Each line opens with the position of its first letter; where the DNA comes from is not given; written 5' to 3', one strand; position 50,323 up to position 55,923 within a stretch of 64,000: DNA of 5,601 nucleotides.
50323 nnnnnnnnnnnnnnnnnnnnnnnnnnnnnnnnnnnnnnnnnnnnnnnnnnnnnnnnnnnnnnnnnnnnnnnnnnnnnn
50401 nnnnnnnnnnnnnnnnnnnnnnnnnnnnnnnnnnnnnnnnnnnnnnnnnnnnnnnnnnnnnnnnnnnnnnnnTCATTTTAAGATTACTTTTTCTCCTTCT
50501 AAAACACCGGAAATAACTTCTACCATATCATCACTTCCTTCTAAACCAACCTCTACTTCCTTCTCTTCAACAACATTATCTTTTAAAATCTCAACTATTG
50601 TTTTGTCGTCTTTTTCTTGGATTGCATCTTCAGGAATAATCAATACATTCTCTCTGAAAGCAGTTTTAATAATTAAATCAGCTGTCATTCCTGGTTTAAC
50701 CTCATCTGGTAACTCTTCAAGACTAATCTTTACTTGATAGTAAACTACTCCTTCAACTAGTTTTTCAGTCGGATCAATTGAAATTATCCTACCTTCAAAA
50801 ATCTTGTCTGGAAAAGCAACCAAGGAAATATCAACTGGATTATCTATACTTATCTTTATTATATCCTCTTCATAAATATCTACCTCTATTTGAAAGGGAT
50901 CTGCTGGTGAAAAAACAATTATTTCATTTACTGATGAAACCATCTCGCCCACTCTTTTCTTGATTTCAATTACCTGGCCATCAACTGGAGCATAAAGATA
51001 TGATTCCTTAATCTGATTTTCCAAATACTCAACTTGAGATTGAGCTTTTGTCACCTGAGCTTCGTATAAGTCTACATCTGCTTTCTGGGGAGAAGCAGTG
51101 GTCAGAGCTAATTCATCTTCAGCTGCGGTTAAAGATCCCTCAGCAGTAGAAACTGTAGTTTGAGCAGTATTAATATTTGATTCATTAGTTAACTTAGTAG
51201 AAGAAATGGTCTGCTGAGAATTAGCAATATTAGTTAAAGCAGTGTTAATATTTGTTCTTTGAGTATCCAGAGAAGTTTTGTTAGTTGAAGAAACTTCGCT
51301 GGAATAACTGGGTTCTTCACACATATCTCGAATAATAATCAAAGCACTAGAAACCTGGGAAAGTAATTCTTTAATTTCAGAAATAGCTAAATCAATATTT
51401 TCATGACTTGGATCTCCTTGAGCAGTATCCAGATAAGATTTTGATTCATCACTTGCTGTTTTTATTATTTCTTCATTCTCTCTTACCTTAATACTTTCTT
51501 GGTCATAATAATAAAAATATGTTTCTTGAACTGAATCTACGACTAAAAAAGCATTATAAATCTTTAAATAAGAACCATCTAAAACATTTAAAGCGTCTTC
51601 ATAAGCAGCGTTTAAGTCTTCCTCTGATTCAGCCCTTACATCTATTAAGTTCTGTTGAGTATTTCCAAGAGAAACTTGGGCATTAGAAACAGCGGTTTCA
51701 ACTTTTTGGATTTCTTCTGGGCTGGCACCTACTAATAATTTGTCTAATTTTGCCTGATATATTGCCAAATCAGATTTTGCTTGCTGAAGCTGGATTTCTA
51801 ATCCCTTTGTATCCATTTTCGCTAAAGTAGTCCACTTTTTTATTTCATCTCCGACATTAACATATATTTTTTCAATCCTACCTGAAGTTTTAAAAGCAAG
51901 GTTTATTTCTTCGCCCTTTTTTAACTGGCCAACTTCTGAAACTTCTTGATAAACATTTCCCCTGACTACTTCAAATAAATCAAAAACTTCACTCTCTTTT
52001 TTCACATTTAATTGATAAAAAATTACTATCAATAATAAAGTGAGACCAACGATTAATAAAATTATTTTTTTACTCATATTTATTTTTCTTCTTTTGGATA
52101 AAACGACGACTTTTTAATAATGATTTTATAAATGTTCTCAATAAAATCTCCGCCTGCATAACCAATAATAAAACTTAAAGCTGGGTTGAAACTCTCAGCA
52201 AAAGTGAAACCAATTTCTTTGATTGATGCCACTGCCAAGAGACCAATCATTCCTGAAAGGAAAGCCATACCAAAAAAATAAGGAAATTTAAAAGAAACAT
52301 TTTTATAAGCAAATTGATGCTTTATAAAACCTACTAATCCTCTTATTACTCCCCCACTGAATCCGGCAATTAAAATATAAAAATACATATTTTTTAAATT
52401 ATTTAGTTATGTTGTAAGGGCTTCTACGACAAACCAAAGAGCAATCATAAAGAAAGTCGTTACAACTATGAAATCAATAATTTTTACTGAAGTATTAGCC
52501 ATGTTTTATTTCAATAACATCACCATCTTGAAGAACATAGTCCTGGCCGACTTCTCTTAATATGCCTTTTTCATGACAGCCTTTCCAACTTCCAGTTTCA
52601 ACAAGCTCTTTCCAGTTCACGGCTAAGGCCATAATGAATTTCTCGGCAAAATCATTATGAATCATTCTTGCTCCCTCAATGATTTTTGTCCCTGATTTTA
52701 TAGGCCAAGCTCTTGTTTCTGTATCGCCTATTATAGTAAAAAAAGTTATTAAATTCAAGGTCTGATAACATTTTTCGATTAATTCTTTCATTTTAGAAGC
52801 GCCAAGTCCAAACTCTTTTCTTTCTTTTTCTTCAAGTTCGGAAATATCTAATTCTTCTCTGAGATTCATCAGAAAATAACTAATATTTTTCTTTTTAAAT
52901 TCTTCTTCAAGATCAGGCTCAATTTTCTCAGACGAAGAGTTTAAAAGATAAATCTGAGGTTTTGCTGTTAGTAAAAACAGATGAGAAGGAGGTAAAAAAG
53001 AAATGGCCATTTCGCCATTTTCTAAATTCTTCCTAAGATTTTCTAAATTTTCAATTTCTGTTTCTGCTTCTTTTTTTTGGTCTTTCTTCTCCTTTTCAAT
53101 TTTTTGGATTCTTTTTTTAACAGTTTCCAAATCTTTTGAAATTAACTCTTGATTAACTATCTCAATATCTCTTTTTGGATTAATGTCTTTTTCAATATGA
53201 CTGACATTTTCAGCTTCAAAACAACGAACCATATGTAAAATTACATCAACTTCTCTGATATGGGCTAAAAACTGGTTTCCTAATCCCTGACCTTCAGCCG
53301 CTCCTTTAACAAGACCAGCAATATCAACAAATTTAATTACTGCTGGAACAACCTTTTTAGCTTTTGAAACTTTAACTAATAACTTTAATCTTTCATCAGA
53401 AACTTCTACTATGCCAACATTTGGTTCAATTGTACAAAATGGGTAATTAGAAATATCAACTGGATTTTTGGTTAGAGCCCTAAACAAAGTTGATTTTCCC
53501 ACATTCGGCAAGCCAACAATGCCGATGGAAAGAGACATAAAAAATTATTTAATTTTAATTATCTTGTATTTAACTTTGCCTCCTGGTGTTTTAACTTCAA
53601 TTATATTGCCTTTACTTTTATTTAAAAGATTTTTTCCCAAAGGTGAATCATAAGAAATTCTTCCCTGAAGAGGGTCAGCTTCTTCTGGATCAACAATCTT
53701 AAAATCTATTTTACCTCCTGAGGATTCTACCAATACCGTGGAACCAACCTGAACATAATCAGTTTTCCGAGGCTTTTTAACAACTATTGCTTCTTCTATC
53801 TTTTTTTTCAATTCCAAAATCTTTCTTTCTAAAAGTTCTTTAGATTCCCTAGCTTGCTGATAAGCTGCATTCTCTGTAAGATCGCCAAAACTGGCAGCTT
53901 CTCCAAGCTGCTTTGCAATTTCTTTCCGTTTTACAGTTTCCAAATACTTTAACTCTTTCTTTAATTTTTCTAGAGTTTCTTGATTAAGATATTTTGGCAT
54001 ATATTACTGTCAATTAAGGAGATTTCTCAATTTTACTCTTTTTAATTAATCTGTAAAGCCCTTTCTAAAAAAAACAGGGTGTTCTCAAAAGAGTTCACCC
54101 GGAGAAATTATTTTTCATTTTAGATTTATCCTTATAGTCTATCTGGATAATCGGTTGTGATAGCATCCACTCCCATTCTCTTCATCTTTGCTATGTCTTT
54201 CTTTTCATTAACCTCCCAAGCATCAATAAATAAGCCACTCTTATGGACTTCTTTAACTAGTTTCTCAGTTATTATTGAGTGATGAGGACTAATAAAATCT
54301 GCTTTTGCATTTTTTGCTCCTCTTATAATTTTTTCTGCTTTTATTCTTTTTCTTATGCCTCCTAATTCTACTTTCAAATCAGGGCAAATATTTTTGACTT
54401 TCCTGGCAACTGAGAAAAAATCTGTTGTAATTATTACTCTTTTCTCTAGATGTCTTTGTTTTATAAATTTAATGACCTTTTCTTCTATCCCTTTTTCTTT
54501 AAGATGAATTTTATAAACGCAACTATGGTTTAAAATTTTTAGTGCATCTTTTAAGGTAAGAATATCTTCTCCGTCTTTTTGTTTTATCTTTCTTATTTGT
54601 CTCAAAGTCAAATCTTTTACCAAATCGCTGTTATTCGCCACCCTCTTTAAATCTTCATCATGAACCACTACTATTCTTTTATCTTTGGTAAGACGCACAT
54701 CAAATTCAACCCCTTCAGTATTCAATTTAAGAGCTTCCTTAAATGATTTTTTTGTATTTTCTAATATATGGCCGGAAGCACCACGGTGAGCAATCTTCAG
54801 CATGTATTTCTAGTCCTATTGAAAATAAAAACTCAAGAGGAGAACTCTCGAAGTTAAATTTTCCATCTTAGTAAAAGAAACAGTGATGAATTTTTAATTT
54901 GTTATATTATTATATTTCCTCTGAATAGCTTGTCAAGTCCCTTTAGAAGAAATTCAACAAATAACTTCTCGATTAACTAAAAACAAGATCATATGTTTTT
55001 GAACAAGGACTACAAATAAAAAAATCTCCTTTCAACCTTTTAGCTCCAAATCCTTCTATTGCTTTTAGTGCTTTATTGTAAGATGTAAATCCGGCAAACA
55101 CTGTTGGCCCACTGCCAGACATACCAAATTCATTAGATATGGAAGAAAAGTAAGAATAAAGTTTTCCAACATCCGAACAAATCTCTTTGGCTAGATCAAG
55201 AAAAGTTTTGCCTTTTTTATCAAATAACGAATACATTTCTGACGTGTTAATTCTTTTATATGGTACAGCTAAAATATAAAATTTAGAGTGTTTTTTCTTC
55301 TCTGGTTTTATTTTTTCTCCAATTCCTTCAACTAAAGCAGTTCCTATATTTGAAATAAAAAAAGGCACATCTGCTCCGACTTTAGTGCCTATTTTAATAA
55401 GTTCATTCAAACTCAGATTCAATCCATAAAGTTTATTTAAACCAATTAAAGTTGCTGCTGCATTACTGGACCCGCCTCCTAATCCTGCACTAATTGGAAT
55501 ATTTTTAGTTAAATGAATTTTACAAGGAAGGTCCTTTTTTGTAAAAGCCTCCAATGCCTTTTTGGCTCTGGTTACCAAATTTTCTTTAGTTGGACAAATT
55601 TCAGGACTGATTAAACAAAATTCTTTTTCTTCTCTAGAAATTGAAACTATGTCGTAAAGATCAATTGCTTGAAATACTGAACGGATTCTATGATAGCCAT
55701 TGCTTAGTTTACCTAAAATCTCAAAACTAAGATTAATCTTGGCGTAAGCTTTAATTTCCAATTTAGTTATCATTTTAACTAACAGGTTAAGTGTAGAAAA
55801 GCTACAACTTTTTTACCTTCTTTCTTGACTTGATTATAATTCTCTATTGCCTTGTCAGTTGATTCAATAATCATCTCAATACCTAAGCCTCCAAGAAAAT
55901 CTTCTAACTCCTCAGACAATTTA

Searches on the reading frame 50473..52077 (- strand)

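Call 17: search_protein_families(library=pfam, proteins=[window:50473-52077:-], max_evalue=0.00001)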
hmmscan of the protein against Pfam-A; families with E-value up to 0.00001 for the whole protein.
window:50473-52077:- (534 aa): 2 families
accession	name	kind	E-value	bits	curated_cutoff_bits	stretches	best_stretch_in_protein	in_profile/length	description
PF16576.10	HlyD_D23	-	8.6e-16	58.3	30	1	329-466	78-214/214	Barrel-sandwich domain of CusB or HlyD membrane-fusion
PF13437.12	HlyD_3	-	1.2e-11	45.7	22.2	1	361-463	2-106/106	HlyD family secretion protein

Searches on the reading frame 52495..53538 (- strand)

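Call 34: search_protein_families(library=pfam, proteins=[window:52495-53538:-], max_evalue=0.00001)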
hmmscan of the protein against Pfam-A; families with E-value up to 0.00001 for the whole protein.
window:52495-53538:- (347 aa): 4 families
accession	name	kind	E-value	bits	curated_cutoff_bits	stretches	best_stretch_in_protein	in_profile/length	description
PF01926.29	MMR_HSR1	-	2.5e-24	86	21.9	1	5-120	2-97/113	50S ribosome-binding GTPase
PF06071.19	YchF-GTPase_C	-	5.3e-24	84.6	27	1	263-345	1-82/84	Protein of unknown function (DUF933)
PF02421.24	FeoB_N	-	4.6e-09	36.4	27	1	5-53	3-51/156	Ferrous iron transport protein B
PF02824.27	TGS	-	9.4e-07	29.2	22.2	1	281-344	14-58/60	TGS domain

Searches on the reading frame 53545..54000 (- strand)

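Call 34: search_protein_families(library=pfam, proteins=[window:53545-54000:-], max_evalue=0.00001)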
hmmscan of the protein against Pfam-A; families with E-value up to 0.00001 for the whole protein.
window:53545-54000:- (151 aa): 2 families
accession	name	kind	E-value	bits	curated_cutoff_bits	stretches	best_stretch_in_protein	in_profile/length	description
PF01272.25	GreA_GreB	-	8.8e-22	77.3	26.9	1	80-151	3-76/77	Transcription elongation factor, GreA/GreB, C-term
PF03449.20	GreA_GreB_N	-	2.1e-20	73.1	24.5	1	4-73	2-71/71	Transcription elongation factor, N-terminal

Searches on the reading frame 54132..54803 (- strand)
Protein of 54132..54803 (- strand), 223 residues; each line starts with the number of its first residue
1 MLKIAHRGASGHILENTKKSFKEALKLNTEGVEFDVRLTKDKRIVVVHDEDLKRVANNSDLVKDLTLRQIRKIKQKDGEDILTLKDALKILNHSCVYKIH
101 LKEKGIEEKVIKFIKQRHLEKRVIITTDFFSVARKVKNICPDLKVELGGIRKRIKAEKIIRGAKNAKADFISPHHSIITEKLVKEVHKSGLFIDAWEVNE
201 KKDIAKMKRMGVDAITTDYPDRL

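Call 35: search_protein_families(library=pfam, proteins=[window:54132-54803:-], max_evalue=0.00001)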
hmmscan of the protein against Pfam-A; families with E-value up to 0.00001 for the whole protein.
window:54132-54803:- (223 aa): 1 family
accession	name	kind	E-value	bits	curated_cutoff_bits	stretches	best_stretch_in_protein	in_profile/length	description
PF03009.23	GDPD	-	2.7e-37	129.6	23.6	1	6-221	1-243/244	Glycerophosphoryl diester phosphodiesterase family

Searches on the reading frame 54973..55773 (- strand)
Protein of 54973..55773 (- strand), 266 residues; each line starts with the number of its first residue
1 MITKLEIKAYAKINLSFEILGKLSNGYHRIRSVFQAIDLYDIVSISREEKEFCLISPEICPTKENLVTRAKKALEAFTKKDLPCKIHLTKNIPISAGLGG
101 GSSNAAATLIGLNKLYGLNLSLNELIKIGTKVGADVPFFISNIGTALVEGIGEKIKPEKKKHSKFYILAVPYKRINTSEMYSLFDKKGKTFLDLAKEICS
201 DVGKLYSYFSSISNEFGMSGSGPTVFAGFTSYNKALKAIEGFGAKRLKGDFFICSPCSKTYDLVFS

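Call 35: search_protein_families(library=pfam, proteins=[window:54973-55773:-], max_evalue=0.00001)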
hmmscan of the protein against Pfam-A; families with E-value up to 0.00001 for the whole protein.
window:54973-55773:- (266 aa): 1 family
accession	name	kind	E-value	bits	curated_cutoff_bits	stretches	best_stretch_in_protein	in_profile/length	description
PF00288.32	GHMP_kinases_N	-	5.6e-19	68.6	22.3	1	65-140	1-84/87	GHMP kinases N terminal domain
